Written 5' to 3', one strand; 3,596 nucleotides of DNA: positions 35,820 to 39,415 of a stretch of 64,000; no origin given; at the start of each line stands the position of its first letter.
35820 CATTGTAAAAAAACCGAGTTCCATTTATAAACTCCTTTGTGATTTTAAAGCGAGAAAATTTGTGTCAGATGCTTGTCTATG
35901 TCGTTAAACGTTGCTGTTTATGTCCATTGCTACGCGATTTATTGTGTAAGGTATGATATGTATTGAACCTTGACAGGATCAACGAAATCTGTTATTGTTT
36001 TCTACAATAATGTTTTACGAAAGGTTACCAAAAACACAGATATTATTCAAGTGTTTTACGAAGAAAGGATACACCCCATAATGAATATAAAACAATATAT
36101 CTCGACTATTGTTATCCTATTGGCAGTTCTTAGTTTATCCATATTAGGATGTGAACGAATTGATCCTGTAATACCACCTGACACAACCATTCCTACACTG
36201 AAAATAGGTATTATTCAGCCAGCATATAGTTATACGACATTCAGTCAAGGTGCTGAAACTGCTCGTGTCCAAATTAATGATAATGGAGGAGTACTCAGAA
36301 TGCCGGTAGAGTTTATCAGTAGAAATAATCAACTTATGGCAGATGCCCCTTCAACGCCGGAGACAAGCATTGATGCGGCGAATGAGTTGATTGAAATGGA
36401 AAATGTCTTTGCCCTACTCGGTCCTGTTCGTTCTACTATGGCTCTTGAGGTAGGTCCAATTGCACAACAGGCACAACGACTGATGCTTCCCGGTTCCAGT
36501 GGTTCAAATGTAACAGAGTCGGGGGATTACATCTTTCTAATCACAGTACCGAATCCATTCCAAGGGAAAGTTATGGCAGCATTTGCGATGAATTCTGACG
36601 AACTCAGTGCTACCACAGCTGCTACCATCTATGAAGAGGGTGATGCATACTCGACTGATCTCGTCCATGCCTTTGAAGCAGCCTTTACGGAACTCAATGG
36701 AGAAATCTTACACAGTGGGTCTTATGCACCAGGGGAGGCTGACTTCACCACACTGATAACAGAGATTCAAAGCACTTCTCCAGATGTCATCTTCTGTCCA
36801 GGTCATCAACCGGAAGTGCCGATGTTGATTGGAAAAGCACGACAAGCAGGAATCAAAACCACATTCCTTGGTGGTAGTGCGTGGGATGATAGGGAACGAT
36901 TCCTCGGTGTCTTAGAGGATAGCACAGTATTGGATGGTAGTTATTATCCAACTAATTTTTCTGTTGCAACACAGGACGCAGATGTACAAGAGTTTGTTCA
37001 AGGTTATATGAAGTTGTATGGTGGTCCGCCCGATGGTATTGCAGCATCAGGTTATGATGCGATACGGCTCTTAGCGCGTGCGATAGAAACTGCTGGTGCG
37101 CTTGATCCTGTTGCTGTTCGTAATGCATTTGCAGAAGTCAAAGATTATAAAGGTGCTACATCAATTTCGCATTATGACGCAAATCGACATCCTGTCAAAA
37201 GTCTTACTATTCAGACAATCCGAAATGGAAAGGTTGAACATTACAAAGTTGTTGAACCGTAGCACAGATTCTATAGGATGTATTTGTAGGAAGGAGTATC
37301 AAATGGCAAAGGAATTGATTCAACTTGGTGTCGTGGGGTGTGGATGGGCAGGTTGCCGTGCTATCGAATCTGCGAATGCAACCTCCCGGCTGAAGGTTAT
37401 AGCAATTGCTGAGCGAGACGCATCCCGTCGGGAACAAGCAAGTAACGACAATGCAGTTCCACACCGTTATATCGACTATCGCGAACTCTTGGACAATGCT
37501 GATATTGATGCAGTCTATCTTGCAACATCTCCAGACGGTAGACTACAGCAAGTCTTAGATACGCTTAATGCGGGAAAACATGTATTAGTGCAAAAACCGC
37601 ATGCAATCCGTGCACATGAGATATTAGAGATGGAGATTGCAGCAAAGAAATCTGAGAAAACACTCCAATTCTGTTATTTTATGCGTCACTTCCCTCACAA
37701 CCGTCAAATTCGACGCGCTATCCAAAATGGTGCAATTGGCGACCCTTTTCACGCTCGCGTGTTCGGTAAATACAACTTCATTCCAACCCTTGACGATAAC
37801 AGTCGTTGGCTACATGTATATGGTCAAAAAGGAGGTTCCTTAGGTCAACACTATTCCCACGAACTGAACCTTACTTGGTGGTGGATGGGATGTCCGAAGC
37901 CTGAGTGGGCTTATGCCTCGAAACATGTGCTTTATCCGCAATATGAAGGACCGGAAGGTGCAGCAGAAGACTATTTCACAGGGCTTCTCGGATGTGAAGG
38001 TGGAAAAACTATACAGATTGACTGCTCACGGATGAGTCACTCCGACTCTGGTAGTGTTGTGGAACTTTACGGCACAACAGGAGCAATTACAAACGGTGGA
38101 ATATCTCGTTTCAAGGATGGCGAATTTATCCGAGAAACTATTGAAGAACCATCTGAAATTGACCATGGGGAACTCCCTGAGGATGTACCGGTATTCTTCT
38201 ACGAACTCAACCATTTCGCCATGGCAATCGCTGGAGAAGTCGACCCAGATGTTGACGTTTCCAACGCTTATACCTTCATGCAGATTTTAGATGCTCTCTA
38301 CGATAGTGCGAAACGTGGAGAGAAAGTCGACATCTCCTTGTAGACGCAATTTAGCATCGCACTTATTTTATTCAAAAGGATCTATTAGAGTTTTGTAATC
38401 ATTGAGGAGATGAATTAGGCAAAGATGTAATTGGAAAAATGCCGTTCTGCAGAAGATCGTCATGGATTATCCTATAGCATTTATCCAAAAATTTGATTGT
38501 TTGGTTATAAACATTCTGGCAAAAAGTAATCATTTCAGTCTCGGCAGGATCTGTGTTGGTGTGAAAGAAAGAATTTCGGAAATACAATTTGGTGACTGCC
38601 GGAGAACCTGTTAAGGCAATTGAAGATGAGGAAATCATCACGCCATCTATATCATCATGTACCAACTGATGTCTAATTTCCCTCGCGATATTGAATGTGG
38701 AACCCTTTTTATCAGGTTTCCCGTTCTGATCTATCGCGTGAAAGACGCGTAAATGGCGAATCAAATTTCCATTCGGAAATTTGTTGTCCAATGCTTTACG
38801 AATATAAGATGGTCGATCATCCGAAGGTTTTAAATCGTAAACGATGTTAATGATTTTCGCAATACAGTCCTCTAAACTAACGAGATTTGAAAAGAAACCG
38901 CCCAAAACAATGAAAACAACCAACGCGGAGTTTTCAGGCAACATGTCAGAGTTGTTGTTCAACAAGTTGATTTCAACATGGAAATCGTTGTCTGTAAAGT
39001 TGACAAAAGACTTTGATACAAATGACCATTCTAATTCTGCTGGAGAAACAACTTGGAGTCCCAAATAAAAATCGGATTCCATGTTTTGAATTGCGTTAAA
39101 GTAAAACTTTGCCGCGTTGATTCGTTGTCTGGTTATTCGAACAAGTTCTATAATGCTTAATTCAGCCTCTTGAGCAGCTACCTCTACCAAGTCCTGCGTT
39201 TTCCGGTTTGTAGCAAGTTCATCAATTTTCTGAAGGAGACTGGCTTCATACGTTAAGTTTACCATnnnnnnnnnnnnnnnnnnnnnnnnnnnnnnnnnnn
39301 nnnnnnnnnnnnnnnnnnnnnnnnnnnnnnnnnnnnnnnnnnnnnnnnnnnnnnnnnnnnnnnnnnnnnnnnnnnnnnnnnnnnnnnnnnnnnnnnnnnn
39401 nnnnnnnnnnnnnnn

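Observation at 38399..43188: Candidate two-gene defence module: Mrr-nuclease/STAND-NTPase/helical-repeat giant protein translationally coupled to a HEPN-like protein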

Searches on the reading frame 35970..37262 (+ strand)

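Call 25: search_protein_families(library=pfam, proteins=[window:35970-37262:+], max_evalue=0.00001)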
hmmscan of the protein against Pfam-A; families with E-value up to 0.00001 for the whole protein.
window:35970-37262:+ (430 aa): 3 families
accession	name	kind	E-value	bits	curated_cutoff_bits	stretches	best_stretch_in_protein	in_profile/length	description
PF13458.12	Peripla_BP_6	-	5.1e-47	161.6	31.7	1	85-420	15-342/343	Periplasmic binding protein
PF01094.35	ANF_receptor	-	1.8e-16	60.6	25.4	1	97-379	8-297/353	Receptor family ligand binding region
PF13433.12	Peripla_BP_5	-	2.3e-14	53.7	27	1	87-418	16-337/363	Periplasmic binding protein domain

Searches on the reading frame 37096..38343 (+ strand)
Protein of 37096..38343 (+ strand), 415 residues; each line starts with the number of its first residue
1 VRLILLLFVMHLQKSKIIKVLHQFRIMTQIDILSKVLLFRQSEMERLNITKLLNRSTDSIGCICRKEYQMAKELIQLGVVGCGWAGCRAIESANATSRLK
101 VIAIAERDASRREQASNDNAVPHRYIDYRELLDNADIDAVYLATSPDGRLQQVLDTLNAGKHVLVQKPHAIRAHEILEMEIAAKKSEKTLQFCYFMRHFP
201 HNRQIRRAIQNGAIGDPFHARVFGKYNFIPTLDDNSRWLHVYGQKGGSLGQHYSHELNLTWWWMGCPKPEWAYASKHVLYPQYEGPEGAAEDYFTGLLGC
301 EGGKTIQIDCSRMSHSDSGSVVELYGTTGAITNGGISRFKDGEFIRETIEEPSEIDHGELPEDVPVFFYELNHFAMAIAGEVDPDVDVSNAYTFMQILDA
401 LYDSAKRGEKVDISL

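Call 25: search_protein_families(library=pfam, proteins=[window:37096-38343:+], max_evalue=0.00001)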
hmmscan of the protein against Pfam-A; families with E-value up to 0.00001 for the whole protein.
window:37096-38343:+ (415 aa): 3 families
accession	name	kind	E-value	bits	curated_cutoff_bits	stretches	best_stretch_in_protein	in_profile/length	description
PF01408.29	GFO_IDH_MocA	-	9.5e-19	68.7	24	1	76-191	2-117/120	Oxidoreductase family, NAD-binding Rossmann fold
PF02894.22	GFO_IDH_MocA_C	-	3.6e-18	66.6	22.9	1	206-413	1-218/218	Oxidoreductase family, C-terminal alpha/beta domain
PF22725.1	GFO_IDH_MocA_C3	-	3e-17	63.2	27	1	203-331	2-123/124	GFO/IDH/MocA C-terminal domain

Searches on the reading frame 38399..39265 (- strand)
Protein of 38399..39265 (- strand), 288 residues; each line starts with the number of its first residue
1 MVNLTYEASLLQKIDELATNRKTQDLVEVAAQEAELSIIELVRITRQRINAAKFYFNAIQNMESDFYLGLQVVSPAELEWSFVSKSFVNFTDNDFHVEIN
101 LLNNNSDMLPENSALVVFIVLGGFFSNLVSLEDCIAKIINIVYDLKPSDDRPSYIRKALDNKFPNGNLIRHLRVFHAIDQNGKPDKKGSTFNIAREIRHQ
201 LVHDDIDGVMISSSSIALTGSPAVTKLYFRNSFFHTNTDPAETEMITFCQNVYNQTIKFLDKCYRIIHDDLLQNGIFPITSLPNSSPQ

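Call 3: search_protein_families(library=pfam, proteins=[window:38399-39265:-], max_evalue=1)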
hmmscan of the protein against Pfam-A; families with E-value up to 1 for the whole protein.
window:38399-39265:- (288 aa): 1 family
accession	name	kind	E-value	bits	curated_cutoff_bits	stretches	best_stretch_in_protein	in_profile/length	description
PF18730.6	HEPN_Cthe2314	-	0.043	14.3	27.1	1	124-206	53-125/174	Cthe_2314-like HEPN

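Call 4: search_protein_families(library=padloc, proteins=[window:38399-39265:-], max_evalue=1)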
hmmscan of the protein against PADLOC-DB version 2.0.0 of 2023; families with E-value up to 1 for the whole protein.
window:38399-39265:- (288 aa): 0 families

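Call 5: search_protein_families(library=ncbifam, proteins=[window:38399-39265:-], max_evalue=1)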
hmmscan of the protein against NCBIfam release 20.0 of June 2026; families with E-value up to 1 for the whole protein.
window:38399-39265:- (288 aa): 0 families

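Call 8: find_homologous_proteins(query=window:38399-39265:-)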
Query window:38399-39265:- (288 aa): 197 proteins with E <= 0.001 among 774 candidates; the best 120 are listed.
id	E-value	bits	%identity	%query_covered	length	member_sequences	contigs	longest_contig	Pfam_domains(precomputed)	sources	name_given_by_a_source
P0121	5.7e-187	637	100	100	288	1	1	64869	-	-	-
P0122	1.5e-146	505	82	97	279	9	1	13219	-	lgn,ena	-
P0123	9.3e-130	450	73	97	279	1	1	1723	-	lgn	-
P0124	1.9e-125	436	72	97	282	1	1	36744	-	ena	-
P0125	1.8e-122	426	71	97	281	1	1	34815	-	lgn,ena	-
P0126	7.8e-122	424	69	97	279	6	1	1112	-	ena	-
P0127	5.3e-120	418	70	97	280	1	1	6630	-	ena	-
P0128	2.3e-119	416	66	97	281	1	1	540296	-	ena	-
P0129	3.1e-119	415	68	97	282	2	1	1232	-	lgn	-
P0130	8.7e-119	414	68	97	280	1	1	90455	-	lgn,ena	-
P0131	1.1e-118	414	68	97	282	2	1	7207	-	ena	-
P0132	1.3e-118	413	71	97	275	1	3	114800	-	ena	-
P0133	4.9e-118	411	67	97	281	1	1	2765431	-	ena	-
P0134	4.1e-117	408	68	97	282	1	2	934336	-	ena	-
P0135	1.0e-116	407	68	97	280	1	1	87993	-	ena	-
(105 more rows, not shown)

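Call 23: search_solved_structures(query=A1, max_evalue=10, show_alignments=2)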
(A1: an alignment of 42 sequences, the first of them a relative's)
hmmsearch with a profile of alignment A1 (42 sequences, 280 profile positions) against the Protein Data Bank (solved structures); distinct sequences matched with E-value up to 10: 5.
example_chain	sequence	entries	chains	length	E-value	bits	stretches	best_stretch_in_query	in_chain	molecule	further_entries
8j07_k1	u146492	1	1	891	0.28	13.8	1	72-106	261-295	Dynein axonemal intermediate chain 3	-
3ht4_A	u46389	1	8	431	0.63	12.7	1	239-265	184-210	Aluminum resistance protein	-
2j67_A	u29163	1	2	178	0.94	12.1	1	65-144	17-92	TOLL LIKE RECEPTOR 10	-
3fd0_A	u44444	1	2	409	1.3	11.7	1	243-265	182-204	putative cystathionine beta-lyase involved in aluminum resistance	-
3jzl_A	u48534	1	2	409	1.3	11.6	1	243-265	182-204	Putative cystathionine beta-lyase involved in aluminum resistance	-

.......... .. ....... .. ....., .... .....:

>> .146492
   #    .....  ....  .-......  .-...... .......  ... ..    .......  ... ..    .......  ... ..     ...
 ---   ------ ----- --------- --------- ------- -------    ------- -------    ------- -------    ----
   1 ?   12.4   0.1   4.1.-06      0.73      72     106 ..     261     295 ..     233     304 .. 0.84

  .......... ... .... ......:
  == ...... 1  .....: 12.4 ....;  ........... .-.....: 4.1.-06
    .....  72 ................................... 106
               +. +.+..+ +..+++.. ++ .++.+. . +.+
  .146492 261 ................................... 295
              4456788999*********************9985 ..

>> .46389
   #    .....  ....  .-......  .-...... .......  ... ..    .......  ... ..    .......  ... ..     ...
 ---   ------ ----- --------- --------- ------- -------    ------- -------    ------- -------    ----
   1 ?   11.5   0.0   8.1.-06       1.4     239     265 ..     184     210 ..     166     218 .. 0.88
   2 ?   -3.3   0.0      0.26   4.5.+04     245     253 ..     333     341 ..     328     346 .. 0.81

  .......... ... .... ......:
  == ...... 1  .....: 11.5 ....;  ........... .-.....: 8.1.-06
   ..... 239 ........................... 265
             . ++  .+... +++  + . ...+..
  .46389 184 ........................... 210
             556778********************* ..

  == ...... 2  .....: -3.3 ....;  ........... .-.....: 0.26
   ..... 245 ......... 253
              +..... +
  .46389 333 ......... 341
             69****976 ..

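Call 33: predict_structure(alignment_id=A1)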
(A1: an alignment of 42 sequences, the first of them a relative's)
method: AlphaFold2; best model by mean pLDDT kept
length: 288 residues; sequences in the alignment: 42
mean_pLDDT: 81.2   pTM: 0.82
mean pLDDT of the five models: 81.2, 75.9, 67.8, 64.2, 51.3
residues with pLDDT >= 90: 102; 70-90: 127; 50-70: 51; < 50: 8
segments of 3 or more residues with pLDDT < 50: 282-288
pLDDT, mean of each block of 10 residues (from residue 1): 84 84 59 88 94 93 79 62 71 80 71 84 94 93 80 84 89 89 85 92 76 54 74 85 90 95 95 82 40
secondary structure, 60 per line:
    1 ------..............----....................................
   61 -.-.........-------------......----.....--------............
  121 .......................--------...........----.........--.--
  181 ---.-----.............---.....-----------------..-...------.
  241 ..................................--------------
elements in order: H7-20 H25-60 H64-72 E86-91 E96-100 H109-143 H152-162 H167-175 H190-202 H206-209 H240-243 H245-274

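Call 37: fold_search(model_id=the predicted structure, library=pdb)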
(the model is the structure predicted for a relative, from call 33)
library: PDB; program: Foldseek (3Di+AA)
matches with E <= 10: 319; with E <= 0.001: 0
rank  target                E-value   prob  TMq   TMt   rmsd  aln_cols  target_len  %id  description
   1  6ek4_C                1.2e-01  0.57  0.31  0.28  40.0       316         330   11  PaxB from Photorhabdus luminescens (released 2018-05-16)
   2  2nrj                  2.5e-01  0.16  0.21  0.18  19.5       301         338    9  Crystal Structure of Hemolysin binding component from Bacillus cereus (released 2006-11-14)
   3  6ek4_A                3.2e-01  0.33  0.29  0.25  40.0       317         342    9  PaxB from Photorhabdus luminescens (released 2018-05-16)
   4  6tao_A                3.3e-01  0.14  0.20  0.18  25.2       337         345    6  The cytotoxin MakE from Vibrio cholerae (released 2020-11-18)
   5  1z7q_c                3.9e-01  0.25  0.26  0.31  13.5       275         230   11  Crystal structure of the 20s proteasome from yeast in complex with the proteasome activator PA26 from Trypanosome bruc (released 2005-08-09)
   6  6r1j_D                4.7e-01  0.13  0.17  0.19  26.2       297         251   10  Structure of the soluble AhlC triple head mutant of the tripartite alpha-pore forming toxin, AHL, from Aeromonas hydro (released 2019-07-10)
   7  5kuc                  5.5e-01  0.07  0.17  0.14  24.9       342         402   10  Crystal structure of trypsin activated Cry6Aa (released 2016-08-03)
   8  1ya7_O                6.0e-01  0.23  0.27  0.32  12.0       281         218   11  Implications for interactions of proteasome with PAN and PA700 from the 1.9 A structure of a proteasome-11S activator  (released 2005-07-26)
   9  4phq_B                6.0e-01  0.16  0.22  0.23  24.9       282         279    9  ClyA CC6/264 ox (6-303) (released 2014-09-24)
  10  6duw                  6.3e-01  0.23  0.22  0.31  17.6       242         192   11  Crystal structure of the alpha-N-catenin actin-binding domain H1 mutant (released 2018-12-19)
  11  6r1j_J                6.3e-01  0.12  0.18  0.19  26.2       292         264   10  Structure of the soluble AhlC triple head mutant of the tripartite alpha-pore forming toxin, AHL, from Aeromonas hydro (released 2019-07-10)
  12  6h2e_Q                6.6e-01  0.15  0.20  0.22  26.4       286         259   11  Structure of the soluble AhlC of the tripartite alpha-pore forming toxin, AHL, from Aeromonas hydrophila. (released 2019-07-10)
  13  3jse_O                7.0e-01  0.23  0.28  0.33  12.5       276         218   12  Crystal structure of archaeal 20S proteasome in complex with mutated P26 activator (released 2009-11-03)
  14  3jtl_O                7.3e-01  0.21  0.27  0.33  12.4       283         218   11  Crystal structure of archaeal 20S proteasome in complex with mutated P26 activator (released 2009-11-03)
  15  5vjs                  7.7e-01  0.38  0.27  0.35   9.1       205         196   12  De Novo Photosynthetic Reaction Center Protein Equipped with Heme B, a synthetic Zn porphyrin, and Zn(II) cations (released 2018-04-25)
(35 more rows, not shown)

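Call 38: search_protein_families(library=pfam, alignment_id=A1, max_evalue=1)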
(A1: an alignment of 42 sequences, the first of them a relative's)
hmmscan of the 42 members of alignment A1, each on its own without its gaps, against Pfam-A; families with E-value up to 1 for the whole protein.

A. member 1, P0121 (288 aa): 1 family
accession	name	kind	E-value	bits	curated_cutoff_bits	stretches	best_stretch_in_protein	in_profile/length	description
PF18730.6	HEPN_Cthe2314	-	0.043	14.3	27.1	1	124-206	53-125/174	Cthe_2314-like HEPN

B. families by the number of members that match (of 42 scanned): 20 families
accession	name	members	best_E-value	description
PF18730.6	HEPN_Cthe2314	19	0.00026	Cthe_2314-like HEPN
PF11559.13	ADIP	13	0.0036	Afadin- and alpha -actinin-Binding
PF18739.6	HEPN_Apea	3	0.025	Apea-like HEPN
PF01249.23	Ribosomal_S21e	2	0.0021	Ribosomal protein S21e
PF08998.16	Epsilon_antitox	2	0.13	Bacterial epsilon antitoxin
PF24014.1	DUF7328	2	0.13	Family of unknown function (DUF7328)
PF24721.1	HAB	1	0.0076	Half a barrel family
PF18736.6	pEK499_p136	1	0.01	HEPN pEK499 p136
PF15792.10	LAS2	1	0.02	Lung adenoma susceptibility protein 2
PF03224.20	V-ATPase_H_N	1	0.038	V-ATPase subunit H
PF21665.2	Type_III_SycN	1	0.062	Type III secretory system chaperone SycN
PF21857.2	DUF6913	1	0.071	Family of unknown function (DUF6913)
PF09553.16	RE_Eco47II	1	0.073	Eco47II restriction endonuclease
PF19924.4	DUF6387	1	0.096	Family of unknown function (DUF6387)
PF12548.13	DUF3740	1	0.096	Sulfatase protein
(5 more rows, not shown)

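Call 101: fold_search(model_id=the predicted structure, library=viral)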
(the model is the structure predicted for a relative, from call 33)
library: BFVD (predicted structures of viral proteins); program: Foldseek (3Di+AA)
matches with E <= 10: 290; with E <= 0.001: 0
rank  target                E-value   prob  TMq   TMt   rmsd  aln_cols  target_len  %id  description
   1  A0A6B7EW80            1.0e-01  0.14  0.17  0.13  21.8       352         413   10  (no name in the UniProt tables at hand)
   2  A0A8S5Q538            1.3e-01  0.18  0.19  0.07  19.2       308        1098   10  Intein splicing domain [Siphoviridae sp. ctHiz26]
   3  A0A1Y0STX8            1.6e-01  0.12  0.18  0.12  25.7       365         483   11  Virion structural protein [Pseudomonas phage Phabio]
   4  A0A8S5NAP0            2.7e-01  0.08  0.14  0.06  32.4       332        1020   10  Minor tail protein [Siphoviridae sp. ctBmU27]
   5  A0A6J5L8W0            3.1e-01  0.21  0.25  0.22  17.9       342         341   11  Flagellar basal-body/hook protein, C-terminal domain containing protein [uncultured Caudovirales phage]
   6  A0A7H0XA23            3.2e-01  0.20  0.26  0.19  21.1       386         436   11  (no name in the UniProt tables at hand)
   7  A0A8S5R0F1            3.2e-01  0.16  0.21  0.22  19.1       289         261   13  Uncharacterized protein (Fragment) [Myoviridae sp. ctxjh1]
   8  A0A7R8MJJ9            3.4e-01  0.05  0.13  0.10  26.3       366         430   13  Uncharacterized protein [Klebsiella phage vB_KvM-Eowyn]
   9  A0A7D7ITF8            3.6e-01  0.21  0.23  0.17  22.4       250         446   11  (no name in the UniProt tables at hand)
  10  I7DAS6                3.6e-01  0.09  0.18  0.12  24.3       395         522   11  Virion structural protein [Pseudomonas phage PA7]
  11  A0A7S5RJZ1            4.8e-01  0.16  0.22  0.11  16.8       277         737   12  (no name in the UniProt tables at hand)
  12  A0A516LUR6            5.8e-01  0.11  0.17  0.12  14.5       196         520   16  (no name in the UniProt tables at hand)
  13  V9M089                6.1e-01  0.05  0.15  0.12  22.6       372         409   13  Uncharacterized protein [Vibrio phage VP4B]
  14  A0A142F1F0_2          6.4e-01  0.30  0.25  0.12  16.2       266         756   11  Putative tail fiber protein [Bacillus phage Shbh1]
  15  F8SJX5                7.4e-01  0.05  0.16  0.13  25.3       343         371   11  Virion structural protein [Pseudomonas phage PhiPA3]
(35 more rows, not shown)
